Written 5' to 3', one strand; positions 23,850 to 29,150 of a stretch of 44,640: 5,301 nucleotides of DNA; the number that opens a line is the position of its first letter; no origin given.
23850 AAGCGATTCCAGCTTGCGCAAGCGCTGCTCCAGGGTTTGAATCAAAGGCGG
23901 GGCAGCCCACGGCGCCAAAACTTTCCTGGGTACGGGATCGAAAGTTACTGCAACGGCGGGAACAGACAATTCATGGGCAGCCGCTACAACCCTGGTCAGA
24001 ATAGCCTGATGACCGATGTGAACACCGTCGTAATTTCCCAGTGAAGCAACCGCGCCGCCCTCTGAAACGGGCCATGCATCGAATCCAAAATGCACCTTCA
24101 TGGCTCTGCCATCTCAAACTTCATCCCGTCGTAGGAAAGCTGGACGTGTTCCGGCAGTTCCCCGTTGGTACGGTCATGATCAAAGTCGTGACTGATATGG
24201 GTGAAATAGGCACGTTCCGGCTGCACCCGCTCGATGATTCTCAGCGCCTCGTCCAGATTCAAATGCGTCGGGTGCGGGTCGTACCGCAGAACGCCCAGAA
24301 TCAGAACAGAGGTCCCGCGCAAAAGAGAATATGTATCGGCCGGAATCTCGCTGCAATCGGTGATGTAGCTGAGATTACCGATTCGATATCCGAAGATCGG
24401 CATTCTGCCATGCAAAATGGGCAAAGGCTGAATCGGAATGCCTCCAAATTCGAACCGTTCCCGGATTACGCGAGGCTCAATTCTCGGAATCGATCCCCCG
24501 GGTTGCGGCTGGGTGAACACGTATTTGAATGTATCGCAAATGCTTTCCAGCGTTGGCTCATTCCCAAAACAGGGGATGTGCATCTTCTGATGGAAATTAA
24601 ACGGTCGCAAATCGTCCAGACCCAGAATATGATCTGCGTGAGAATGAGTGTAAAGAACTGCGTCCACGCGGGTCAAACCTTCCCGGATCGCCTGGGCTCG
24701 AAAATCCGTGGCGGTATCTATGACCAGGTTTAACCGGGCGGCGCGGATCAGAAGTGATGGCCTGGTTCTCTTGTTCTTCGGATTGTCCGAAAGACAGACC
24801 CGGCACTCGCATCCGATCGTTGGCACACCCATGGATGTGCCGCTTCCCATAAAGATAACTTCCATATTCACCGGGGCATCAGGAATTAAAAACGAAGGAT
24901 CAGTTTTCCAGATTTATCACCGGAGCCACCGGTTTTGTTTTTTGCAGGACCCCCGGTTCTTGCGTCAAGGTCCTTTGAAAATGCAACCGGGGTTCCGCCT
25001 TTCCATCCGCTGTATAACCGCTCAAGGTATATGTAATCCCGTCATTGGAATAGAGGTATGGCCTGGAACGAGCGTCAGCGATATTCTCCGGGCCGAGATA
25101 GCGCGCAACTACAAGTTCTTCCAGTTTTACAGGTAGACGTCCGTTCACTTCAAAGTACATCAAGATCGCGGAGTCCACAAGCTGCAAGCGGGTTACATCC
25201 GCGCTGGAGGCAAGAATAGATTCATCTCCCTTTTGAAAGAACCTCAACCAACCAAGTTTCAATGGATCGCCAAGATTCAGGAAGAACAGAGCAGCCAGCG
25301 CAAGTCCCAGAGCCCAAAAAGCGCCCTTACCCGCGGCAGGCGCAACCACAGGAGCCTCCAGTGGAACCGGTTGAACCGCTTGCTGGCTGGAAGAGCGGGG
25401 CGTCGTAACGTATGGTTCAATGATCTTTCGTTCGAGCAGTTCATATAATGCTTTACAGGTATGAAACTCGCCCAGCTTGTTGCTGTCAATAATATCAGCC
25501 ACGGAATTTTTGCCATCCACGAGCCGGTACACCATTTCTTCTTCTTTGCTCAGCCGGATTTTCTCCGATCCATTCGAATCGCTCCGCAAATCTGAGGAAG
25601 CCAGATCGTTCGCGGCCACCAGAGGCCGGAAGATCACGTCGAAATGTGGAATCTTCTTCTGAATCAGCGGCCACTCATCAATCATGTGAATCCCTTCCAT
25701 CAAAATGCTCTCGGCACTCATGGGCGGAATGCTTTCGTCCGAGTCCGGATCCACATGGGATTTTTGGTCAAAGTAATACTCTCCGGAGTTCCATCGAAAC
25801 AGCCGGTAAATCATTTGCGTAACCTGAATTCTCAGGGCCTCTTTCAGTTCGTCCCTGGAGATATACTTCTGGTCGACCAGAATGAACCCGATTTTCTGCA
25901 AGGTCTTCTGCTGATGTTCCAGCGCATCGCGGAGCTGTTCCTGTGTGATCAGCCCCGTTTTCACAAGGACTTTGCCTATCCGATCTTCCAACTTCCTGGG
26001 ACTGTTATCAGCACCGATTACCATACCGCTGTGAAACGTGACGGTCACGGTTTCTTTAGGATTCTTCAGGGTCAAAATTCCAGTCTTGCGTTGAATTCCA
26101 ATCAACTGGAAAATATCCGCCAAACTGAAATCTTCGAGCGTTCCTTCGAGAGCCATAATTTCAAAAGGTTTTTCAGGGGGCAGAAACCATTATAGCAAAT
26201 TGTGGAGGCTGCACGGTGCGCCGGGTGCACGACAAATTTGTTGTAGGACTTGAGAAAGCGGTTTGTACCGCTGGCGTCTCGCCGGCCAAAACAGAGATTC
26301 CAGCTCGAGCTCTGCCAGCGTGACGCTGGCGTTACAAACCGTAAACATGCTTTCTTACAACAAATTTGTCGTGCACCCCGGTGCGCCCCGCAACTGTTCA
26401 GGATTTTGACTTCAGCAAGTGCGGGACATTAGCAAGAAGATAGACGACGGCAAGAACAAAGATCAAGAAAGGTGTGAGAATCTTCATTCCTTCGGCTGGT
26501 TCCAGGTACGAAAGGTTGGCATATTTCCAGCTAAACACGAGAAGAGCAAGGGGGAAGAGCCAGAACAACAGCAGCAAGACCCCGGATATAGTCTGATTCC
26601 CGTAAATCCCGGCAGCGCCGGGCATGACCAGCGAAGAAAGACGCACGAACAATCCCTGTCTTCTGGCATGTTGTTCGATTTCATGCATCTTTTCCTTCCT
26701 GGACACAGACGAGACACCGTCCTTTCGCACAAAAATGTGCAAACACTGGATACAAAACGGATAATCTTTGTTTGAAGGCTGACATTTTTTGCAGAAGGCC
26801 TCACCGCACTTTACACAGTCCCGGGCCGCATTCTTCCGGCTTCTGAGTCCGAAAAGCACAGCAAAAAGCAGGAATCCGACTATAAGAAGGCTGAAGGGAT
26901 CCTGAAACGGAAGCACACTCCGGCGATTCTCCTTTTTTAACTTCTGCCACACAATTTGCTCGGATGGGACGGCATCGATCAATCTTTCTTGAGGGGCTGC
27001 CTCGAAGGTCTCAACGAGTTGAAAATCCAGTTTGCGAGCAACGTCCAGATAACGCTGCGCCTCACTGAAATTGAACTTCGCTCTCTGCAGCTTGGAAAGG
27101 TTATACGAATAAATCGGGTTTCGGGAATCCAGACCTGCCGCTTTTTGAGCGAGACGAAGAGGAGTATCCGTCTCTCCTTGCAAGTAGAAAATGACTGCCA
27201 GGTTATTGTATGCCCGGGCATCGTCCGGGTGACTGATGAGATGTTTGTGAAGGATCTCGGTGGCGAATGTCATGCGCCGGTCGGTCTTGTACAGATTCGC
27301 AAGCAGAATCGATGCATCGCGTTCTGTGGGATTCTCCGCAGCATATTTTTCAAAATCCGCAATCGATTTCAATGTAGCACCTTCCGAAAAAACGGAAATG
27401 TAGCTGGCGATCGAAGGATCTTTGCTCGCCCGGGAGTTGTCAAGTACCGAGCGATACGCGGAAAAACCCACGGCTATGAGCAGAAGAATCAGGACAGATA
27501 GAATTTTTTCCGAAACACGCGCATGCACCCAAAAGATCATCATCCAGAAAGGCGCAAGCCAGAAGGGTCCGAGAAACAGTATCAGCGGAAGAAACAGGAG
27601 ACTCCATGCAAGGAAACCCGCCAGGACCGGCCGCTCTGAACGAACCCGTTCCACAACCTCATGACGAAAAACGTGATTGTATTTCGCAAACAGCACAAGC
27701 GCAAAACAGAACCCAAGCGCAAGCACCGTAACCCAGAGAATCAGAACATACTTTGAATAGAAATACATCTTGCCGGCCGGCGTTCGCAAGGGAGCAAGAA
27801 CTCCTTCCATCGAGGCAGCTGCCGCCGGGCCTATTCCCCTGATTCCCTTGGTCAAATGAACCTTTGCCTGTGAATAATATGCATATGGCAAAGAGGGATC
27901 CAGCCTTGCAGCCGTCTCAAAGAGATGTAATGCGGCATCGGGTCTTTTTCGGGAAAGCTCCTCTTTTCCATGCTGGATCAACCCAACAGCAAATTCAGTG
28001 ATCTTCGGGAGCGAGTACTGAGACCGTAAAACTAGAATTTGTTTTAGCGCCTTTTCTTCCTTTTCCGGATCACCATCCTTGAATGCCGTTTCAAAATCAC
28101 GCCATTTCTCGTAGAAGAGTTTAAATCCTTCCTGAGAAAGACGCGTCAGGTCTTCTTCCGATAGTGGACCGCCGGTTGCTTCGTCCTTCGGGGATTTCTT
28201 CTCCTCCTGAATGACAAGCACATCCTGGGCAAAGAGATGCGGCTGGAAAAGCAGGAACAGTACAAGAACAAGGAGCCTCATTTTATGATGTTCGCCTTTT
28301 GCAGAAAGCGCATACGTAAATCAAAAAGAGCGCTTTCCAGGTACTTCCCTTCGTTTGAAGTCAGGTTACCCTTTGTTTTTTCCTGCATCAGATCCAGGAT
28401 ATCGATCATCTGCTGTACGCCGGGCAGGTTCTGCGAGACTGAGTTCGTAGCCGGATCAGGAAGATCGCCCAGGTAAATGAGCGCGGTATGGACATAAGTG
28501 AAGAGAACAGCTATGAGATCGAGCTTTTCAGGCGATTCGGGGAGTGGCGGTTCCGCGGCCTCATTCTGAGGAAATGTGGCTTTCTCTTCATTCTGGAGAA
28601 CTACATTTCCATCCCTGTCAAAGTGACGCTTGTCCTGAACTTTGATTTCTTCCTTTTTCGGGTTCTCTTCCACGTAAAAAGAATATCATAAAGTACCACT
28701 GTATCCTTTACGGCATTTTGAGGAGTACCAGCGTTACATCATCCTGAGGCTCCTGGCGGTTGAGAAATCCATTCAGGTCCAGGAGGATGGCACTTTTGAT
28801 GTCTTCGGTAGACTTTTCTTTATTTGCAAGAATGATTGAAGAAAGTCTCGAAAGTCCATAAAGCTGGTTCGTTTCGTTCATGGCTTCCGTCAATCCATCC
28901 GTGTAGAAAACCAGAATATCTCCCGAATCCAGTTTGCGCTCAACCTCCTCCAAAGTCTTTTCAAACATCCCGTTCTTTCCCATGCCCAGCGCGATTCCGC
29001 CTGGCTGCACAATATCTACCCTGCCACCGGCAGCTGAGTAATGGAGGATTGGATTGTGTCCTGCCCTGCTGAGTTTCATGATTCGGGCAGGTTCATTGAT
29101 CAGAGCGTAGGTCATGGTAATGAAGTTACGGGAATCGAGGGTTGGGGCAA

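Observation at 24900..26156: PATAN/DUF4388 module, near-perfect tandem MshEN-type c-di-GMP motif, TM helix and pseudopilin-like ectodomain in one protein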

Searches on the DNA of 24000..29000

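Call 83: search_rna_families(source=window, start=24000, end=29000, threshold=evalue, max_evalue=0.1)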
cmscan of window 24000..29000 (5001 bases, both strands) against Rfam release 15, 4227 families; matches with E-value up to 0.1: 0.
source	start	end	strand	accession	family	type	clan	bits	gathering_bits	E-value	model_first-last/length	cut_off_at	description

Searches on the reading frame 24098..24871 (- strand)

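Call 7: search_protein_families(library=pfam, proteins=[window:24098-24871:-], max_evalue=0.001)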
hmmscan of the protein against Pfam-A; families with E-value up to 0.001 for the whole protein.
window:24098-24871:- (257 aa): 2 families
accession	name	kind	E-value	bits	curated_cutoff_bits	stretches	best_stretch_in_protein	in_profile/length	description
PF12706.13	Lactamase_B_2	-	5.1e-37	127.9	27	1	48-226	2-200/200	Beta-lactamase superfamily domain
PF00753.33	Lactamase_B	-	1.3e-10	41.9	22.7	1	39-121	8-96/196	Metallo-beta-lactamase superfamily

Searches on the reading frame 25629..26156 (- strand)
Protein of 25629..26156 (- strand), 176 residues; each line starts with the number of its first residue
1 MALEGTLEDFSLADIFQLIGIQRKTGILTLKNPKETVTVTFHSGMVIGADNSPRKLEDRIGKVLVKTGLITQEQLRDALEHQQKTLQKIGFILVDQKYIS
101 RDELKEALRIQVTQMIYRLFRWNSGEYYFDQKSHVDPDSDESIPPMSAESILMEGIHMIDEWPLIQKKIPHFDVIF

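Call 85: search_dna_similar(query=window:25629-26156:-, collection=plasmids, mode=protein, max_evalue=0.001, max_rows=30)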
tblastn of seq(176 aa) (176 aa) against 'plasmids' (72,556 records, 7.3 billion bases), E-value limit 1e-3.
Records with a match: 1; places in all: 2; records where one place covers at least 80% of the query: 1.
Best place of each record, by identity: <60% 1.
By first word of the organism name: Thermomicrobium 1.
By predicted mobility (MOB-suite, as given by PLSDB): non-mobilizable 1.
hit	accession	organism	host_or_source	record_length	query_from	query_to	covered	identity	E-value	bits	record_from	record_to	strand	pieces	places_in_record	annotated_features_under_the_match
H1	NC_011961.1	Thermomicrobium roseum DSM 5159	-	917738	3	176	99%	29.1%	4e-11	68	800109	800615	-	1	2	DUF4388 domain-containing protein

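Call 86: get_annotated_region(hit=H1, flank=6000)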
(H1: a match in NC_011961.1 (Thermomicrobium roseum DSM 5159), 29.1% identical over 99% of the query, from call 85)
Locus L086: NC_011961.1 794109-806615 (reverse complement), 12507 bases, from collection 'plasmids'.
description: Thermomicrobium roseum DSM 5159 plasmid unnamed, complete sequence
organism: Thermomicrobium roseum DSM 5159 (NCBI taxid 309801)
taxonomy: Bacteria; Thermomicrobiota; Thermomicrobia; Thermomicrobiales; Thermomicrobiaceae; Thermomicrobium; Thermomicrobium roseum; Thermomicrobium roseum DSM 5159
host: -; source: -; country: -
typing (MOB-suite, as given by PLSDB): non-mobilizable
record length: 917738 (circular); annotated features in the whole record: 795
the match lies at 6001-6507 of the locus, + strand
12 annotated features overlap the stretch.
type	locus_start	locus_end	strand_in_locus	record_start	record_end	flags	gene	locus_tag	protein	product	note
CDS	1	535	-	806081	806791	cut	-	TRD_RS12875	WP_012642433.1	Wzz/FepE/Etk N-terminal domain-containing protein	GO:0009103 - lipopolysaccharide biosynthetic process [Evidence IEA]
CDS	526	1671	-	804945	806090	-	-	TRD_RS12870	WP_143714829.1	glycosyltransferase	-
CDS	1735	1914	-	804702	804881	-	-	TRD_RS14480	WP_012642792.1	hypothetical protein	-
CDS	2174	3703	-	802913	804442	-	-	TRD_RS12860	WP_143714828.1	undecaprenyl-phosphate glucose phosphotransferase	-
CDS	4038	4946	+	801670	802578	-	-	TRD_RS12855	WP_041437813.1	NUDIX domain-containing protein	-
CDS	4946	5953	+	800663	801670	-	-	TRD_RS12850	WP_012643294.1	GDSL-type esterase/lipase family protein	-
CDS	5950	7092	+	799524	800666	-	-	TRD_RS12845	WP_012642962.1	DUF4388 domain-containing protein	-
CDS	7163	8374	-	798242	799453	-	-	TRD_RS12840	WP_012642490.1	pyridoxal phosphate-dependent aminotransferase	-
CDS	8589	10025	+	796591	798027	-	-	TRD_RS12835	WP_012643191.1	CUAEP/CCAEP-tail radical SAM protein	-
CDS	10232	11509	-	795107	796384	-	-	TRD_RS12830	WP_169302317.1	MFS transporter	GO:0055085 - transmembrane transport [Evidence IEA]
CDS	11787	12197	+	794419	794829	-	-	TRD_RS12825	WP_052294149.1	ASCH domain-containing protein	-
CDS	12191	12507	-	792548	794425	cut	-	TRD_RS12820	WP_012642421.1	GNAT family N-acetyltransferase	-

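Call 88: search_protein_families(library=ncbifam, proteins=[L086:5950-7092:+], max_evalue=1)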
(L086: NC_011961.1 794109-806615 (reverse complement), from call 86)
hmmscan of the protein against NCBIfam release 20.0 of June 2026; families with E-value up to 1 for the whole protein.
L086:5950-7092:+ (380 aa): 0 families

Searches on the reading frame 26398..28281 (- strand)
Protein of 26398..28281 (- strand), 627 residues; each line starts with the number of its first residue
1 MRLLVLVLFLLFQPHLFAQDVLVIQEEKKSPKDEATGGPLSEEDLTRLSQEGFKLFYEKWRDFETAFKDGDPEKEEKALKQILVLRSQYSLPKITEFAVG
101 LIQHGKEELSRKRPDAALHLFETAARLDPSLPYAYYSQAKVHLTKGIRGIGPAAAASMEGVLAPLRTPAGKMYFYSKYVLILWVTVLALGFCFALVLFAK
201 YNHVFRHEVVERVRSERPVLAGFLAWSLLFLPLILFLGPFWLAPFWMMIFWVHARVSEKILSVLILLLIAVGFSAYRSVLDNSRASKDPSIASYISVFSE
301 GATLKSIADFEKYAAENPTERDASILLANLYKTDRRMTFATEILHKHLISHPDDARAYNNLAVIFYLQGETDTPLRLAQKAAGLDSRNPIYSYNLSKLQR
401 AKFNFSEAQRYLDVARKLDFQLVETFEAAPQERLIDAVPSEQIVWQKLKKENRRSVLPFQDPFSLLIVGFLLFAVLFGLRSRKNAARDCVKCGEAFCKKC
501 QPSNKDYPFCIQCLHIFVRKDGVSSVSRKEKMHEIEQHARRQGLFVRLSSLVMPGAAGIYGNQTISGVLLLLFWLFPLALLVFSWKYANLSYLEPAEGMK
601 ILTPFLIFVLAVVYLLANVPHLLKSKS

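Call 7: search_protein_families(library=pfam, proteins=[window:26398-28281:-], max_evalue=0.001)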
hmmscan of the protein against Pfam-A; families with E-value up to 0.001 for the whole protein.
window:26398-28281:- (627 aa): 7 families
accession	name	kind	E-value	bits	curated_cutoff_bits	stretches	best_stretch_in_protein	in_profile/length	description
PF13414.12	TPR_11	-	7.4e-08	32.4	26.8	0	105-146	1-42/42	TPR repeat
PF14559.12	TPR_19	-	3.8e-07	30.8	25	0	300-359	4-63/68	Tetratricopeptide repeat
PF13432.12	TPR_16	-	7.6e-07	29.9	32.7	0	104-146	3-45/65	Tetratricopeptide repeat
PF13431.12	TPR_17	-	2.4e-05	24.7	24.4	0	351-373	9-31/34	Tetratricopeptide repeat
PF00515.34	TPR_1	-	0.00011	22.3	27.8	0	355-372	1-18/34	Tetratricopeptide repeat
PF13424.12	TPR_12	-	0.00064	20.3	30.1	0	350-381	40-71/77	Tetratricopeptide repeat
PF07719.23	TPR_2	-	0.00077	19.8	27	0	110-130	13-33/34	Tetratricopeptide repeat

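Call 44: search_protein_families(library=ncbifam, proteins=[window:26398-28281:-], max_evalue=0.01)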
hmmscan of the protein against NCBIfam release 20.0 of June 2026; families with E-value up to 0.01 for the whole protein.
window:26398-28281:- (627 aa): 7 families
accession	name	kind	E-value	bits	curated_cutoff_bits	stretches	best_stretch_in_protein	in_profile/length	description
TIGR02917.1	PEP_TPR_lipo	equivalog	4e-09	34.9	312.2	1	300-413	749-861/899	XrtA/PEP-CTERM system TPR-repeat protein PrsT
NF033920.0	C39_PA2778_fam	equivalog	2e-05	24.1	150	1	295-383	164-252/255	PA2778 family cysteine peptidase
TIGR04510.1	mod_pep_cyc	subfamily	0.0012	17.5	400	0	104-145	404-445/814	putative peptide modification system cyclase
TIGR02521.1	type_IV_pilW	equivalog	0.0014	18.2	154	1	309-421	53-167/234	type IV pilus biogenesis/stability protein PilW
NF040959.1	MamA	equivalog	0.0028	17.1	200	1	288-396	72-180/204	magnetosome protein MamA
TIGR02552.1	LcrH_SycD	equivalog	0.0033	17.1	104.8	0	111-146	65-100/136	SycD/LcrH family type III secretion system chaperone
NF033758.1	gliding_GltE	equivalog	0.0033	16.4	225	0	305-382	104-181/411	adventurous gliding motility TPR repeat lipoprotein GltE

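Call 70: search_solved_structures(query=window:26398-28281:-, max_evalue=0.01)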
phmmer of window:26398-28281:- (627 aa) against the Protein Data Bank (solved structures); distinct sequences matched with E-value up to 0.01: 26.
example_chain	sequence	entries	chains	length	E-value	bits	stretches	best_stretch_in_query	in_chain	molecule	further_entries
9qhb_A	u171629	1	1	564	1.5e-26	96.1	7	298-424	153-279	Engineered tetratricopeptide repeat protein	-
8bu0_A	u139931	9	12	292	7.2e-15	57.6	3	323-423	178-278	Consensus tetratricopeptide repeat protein | Crystal structure of an 8-repeat consensus TPR superhelix with Zinc. | Monomer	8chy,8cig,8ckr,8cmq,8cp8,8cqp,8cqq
9qhc_A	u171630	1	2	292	1.3e-13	53.5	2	298-424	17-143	Engineered tetratricopeptide repeat protein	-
7obi_A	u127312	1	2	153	1.9e-08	36.4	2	326-419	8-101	CTPR-rv4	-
6eou_A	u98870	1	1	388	3.8e-08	35.4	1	300-416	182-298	UDP-N-acetylglucosamine--peptide N-acetylglucosaminyltransferase 110 kDa subunit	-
1w3b_A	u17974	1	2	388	3.8e-08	35.4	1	300-416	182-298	UDP-N-ACETYLGLUCOSAMINE--PEPTIDE N-ACETYLGLUCOSAMINYLTRANSFERASE 110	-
8ch0_A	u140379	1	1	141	1.4e-07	33.5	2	349-419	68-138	Consensus tetratricopeptide repeat protein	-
2fo7_A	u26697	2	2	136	1.7e-07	33.3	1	342-419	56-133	SYNTHETIC CONSENSUS TPR PROTEIN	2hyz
1na0_A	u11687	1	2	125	1.9e-06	29.7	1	353-419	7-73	designed protein CTPR3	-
7yeh_B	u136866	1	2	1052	2.1e-06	29.6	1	300-416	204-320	UDP-N-acetylglucosamine--peptide N-acetylglucosaminyltransferase 110 kDa subunit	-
7yea_A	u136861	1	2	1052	2.1e-06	29.6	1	300-416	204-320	UDP-N-acetylglucosamine--peptide N-acetylglucosaminyltransferase 110 kDa subunit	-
7ntf_A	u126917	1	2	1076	3.4e-06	28.9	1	300-415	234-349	Isoform 1 of UDP-N-acetylglucosamine--peptide N-acetylglucosaminyltransferase 110 kDa subu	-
6vfh_A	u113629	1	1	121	1.2e-05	27.1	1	344-426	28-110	T33_dn10A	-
6vl6_A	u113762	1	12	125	2.4e-05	26.2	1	339-427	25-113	T33_dn2A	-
6v8e_A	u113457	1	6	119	5.2e-05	25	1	347-423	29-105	Designed protein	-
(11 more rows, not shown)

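Call 72: find_homologous_proteins(query=window:26398-28281:-, max_evalue=1e-10)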
Query window:26398-28281:- (627 aa): 28 proteins with E <= 1e-10 among 8000 candidates.
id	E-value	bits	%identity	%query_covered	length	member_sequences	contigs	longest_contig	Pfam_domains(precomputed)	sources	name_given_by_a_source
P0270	0.0e+0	1407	100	100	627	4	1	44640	PF14559.13,PF13431.13,PF13414.13,PF13432.13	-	-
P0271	0.0e+0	1128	78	100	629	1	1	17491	PF14559.13,PF13431.13,PF13414.13,PF13432.13,PF13428.13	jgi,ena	-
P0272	0.0e+0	1102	76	100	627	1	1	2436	PF14559.13,PF13431.13,PF13414.13,PF00515.35,PF13432.13,PF13428.13,PF07719.24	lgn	-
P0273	0.0e+0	1096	77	97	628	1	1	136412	PF14559.13,PF13431.13,PF13432.13,PF13428.13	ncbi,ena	-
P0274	1.3e-194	666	48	99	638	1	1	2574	PF14559.13,PF13431.13,PF13414.13,PF00515.35,PF13424.13,PF13428.13,PF13181.13,PF07719.24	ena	-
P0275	5.8e-181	621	44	100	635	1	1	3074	PF14559.13,PF13431.13,PF13414.13,PF00515.35,PF13424.13,PF13432.13,PF13428.13,PF13181.13,PF07719.24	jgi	jgi:tetratricopeptide (TPR) repeat protein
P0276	2.7e-179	616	45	100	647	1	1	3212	PF14559.13,PF13431.13,PF13414.13,PF00515.35,PF13424.13,PF13176.13,PF13432.13,PF13428.13,PF13181.13,PF07719.24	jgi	jgi:tetratricopeptide (TPR) repeat protein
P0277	6.3e-177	608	46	99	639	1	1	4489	PF14559.13,PF13431.13,PF13414.13,PF00515.35,PF13424.13,PF13432.13,PF13428.13,PF07719.24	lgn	-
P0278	3.2e-166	572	44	96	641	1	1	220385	PF14559.13,PF13431.13,PF00515.35,PF13424.13,PF13176.13,PF13432.13,PF13428.13,PF13181.13,PF07719.24,PF13174.13,PF13374.13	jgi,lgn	jgi:tetratricopeptide (TPR) repeat protein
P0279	7.9e-166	571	43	96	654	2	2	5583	PF14559.13,PF13431.13,PF13414.13,PF13424.13,PF13432.13,PF07719.24,PF13374.13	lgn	-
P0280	4.0e-165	569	41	100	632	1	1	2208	PF14559.13,PF13431.13,PF13414.13,PF00515.35,PF13424.13,PF13176.13,PF13432.13,PF13428.13,PF13181.13,PF07719.24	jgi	jgi:tetratricopeptide (TPR) repeat protein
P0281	5.1e-165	568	44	94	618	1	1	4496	PF13431.13,PF13414.13,PF00515.35,PF13424.13,PF13428.13,PF13181.13,PF07719.24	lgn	-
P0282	1.3e-164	567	41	100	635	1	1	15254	PF14559.13,PF13414.13,PF00515.35,PF13424.13,PF13432.13,PF13428.13,PF07719.24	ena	-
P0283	1.1e-162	561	44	98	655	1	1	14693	PF14559.13,PF13414.13,PF13424.13,PF13432.13,PF07719.24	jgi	jgi:tetratricopeptide (TPR) repeat protein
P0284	5.5e-162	558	42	94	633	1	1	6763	PF14559.13,PF13431.13,PF00515.35,PF13424.13,PF13181.13,PF07719.24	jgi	jgi:hypothetical protein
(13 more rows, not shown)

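Call 78: search_protein_families(library=padloc, proteins=[window:26398-28281:-], max_evalue=0.01)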
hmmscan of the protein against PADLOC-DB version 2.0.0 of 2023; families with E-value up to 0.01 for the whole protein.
window:26398-28281:- (627 aa): 0 families

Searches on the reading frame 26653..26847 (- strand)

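Call 71: search_protein_families(library=pfam, proteins=[window:26653-26847:-], max_evalue=0.1)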
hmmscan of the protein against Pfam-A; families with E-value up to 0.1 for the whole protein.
seq(65 aa): 1 family
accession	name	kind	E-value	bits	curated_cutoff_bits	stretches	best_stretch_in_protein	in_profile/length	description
PF22586.1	ANCHR-like_BBOX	-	0.069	13.7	27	1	5-25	7-27/39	ANCHR-like B-box zinc-binding domain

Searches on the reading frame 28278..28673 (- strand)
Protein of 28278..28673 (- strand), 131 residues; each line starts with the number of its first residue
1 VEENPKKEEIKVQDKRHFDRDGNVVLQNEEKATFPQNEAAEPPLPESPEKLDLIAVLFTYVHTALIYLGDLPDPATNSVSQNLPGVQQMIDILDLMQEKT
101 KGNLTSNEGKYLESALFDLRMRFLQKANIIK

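Call 7: search_protein_families(library=pfam, proteins=[window:28278-28673:-], max_evalue=0.001)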
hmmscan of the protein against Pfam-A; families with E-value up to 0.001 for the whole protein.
window:28278-28673:- (131 aa): 1 family
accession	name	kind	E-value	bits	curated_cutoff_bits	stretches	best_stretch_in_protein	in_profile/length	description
PF08899.16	DUF1844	-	5.6e-20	71.7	27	1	57-125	8-76/76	Domain of unknown function (DUF1844)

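Call 44: search_protein_families(library=ncbifam, proteins=[window:28278-28673:-], max_evalue=0.01)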
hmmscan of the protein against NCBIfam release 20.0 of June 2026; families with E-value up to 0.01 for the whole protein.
window:28278-28673:- (131 aa): 0 families

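Call 69: search_solved_structures(query=window:28278-28673:-, max_evalue=1)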
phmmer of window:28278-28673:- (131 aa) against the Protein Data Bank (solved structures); distinct sequences matched with E-value up to 1: 0.

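Call 78: search_protein_families(library=padloc, proteins=[window:28278-28673:-], max_evalue=0.01)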
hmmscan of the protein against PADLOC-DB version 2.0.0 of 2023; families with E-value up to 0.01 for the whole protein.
window:28278-28673:- (131 aa): 0 families
